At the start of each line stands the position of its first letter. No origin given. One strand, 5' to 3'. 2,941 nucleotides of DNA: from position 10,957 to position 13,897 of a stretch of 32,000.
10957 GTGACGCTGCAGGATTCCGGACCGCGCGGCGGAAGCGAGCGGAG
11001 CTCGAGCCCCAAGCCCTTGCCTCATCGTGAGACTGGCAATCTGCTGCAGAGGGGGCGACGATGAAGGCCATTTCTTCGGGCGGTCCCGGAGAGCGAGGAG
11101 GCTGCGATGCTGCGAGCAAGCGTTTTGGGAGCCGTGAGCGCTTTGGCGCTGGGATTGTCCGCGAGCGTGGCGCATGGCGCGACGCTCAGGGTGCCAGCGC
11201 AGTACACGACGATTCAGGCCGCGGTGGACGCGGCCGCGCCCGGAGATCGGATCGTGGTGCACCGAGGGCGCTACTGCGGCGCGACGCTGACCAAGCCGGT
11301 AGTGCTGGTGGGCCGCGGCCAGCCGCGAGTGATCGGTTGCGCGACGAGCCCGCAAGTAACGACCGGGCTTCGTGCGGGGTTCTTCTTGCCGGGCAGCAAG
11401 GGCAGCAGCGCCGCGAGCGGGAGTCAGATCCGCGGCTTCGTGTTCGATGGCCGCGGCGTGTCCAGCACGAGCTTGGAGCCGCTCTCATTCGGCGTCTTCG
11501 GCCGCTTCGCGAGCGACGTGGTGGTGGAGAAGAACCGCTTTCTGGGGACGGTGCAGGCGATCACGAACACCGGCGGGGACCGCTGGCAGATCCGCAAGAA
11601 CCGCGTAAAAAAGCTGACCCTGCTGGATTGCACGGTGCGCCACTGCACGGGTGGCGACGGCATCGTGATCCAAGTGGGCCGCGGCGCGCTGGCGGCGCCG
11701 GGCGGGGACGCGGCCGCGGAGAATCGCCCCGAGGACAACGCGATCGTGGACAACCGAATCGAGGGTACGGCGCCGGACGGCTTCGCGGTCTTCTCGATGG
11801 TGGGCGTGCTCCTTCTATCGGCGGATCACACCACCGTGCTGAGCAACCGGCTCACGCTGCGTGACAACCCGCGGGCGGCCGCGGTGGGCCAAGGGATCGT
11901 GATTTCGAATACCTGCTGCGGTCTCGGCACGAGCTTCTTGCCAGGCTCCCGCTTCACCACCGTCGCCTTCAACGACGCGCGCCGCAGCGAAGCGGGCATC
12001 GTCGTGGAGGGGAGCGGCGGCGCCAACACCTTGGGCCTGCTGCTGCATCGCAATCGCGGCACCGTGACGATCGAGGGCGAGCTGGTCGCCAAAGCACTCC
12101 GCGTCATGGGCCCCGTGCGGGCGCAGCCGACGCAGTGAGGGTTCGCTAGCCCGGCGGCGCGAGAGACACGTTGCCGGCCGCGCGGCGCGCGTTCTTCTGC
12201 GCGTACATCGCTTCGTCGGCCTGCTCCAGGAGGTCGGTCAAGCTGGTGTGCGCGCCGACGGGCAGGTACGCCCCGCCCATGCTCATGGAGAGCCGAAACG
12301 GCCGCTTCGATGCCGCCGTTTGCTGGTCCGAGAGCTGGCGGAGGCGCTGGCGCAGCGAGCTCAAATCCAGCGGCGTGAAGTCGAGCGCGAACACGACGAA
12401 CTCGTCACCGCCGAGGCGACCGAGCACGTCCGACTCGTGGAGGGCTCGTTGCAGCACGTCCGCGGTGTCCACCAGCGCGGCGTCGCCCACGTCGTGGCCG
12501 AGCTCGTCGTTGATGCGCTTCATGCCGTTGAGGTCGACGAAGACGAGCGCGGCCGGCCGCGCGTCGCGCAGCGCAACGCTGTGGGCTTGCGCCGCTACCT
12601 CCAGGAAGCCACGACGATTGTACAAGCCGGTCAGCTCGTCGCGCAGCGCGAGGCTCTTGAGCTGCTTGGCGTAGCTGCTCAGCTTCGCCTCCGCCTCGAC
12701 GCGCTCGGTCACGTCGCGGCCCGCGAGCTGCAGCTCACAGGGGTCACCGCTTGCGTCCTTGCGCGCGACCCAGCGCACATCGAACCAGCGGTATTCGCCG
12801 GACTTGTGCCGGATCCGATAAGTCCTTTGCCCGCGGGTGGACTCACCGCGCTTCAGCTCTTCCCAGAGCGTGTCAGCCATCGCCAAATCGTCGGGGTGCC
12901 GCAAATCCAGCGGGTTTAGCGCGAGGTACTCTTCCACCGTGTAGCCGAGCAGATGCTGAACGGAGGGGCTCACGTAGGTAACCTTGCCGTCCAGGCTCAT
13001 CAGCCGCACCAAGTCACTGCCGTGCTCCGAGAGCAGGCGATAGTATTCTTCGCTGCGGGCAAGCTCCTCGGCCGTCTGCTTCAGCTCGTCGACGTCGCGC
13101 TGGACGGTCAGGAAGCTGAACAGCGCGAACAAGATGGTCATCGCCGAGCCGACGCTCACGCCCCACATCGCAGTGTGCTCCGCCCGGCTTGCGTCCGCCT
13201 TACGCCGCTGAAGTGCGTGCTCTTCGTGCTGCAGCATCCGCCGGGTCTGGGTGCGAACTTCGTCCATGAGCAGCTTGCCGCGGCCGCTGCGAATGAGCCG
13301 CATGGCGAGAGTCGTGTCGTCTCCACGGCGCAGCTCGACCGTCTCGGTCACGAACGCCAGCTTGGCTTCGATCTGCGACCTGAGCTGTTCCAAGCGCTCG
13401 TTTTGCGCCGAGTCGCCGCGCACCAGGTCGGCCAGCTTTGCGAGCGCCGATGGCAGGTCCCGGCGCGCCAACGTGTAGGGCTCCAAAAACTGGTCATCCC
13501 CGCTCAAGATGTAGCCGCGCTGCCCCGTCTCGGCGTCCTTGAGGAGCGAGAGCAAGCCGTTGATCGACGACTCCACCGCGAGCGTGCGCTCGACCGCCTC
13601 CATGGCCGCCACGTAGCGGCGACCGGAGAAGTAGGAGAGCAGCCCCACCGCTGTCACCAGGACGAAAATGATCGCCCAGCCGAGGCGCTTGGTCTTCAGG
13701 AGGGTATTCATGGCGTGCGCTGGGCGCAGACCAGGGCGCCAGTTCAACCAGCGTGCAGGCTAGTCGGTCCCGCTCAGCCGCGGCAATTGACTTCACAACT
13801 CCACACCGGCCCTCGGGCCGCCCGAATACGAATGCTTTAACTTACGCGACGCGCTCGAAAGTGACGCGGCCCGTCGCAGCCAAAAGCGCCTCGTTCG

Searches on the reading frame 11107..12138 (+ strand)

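Call 61: search_protein_families(library=pfam, proteins=[window:11107-12138:+], max_evalue=0.001)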
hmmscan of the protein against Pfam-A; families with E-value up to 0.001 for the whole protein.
window:11107-12138:+ (343 aa): 1 family
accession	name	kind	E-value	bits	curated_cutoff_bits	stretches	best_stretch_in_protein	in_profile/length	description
PF13229.12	Beta_helix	-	1.6e-06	28.3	25.9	0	104-192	55-124/158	Right handed beta helix region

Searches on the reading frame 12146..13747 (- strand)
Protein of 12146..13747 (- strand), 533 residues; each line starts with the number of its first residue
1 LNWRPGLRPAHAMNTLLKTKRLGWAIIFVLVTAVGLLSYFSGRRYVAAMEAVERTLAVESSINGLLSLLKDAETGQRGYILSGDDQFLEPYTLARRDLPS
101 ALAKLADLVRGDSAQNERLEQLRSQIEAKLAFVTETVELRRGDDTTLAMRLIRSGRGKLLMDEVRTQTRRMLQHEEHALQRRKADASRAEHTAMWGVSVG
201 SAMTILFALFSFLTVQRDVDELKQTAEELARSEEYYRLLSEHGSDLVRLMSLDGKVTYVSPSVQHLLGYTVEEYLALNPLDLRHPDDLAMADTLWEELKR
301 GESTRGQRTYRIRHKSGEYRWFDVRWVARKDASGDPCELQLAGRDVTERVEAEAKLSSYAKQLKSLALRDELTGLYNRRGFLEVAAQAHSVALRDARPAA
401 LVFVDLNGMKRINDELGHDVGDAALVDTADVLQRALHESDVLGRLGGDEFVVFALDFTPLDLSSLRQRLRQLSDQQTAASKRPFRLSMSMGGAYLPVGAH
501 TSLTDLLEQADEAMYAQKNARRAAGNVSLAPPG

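Call 17: search_protein_families(library=pfam, proteins=[window:12146-13747:-])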
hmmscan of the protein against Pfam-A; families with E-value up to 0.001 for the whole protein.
window:12146-13747:- (533 aa): 7 families
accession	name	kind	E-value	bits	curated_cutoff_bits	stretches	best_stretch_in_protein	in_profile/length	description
PF00990.26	GGDEF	-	1.1e-36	126.5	23.8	1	367-522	1-159/161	Diguanylate cyclase, GGDEF domain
PF05227.19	CHASE3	-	1.4e-36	125.9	28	1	49-184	2-137/138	CHASE3 domain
PF08447.18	PAS_3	-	1.2e-17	64.4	25.6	1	257-340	2-86/89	PAS fold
PF00989.32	PAS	-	6.3e-13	49.2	22.6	1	238-346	5-113/113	PAS fold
PF13426.13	PAS_9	-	3.8e-08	34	27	1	252-348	9-103/103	PAS domain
PF08448.16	PAS_4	-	5.5e-08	33.4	23.1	1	241-350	2-109/110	PAS fold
PF14598.12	PAS_11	-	0.00075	19.9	25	0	251-325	9-82/109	PAS domain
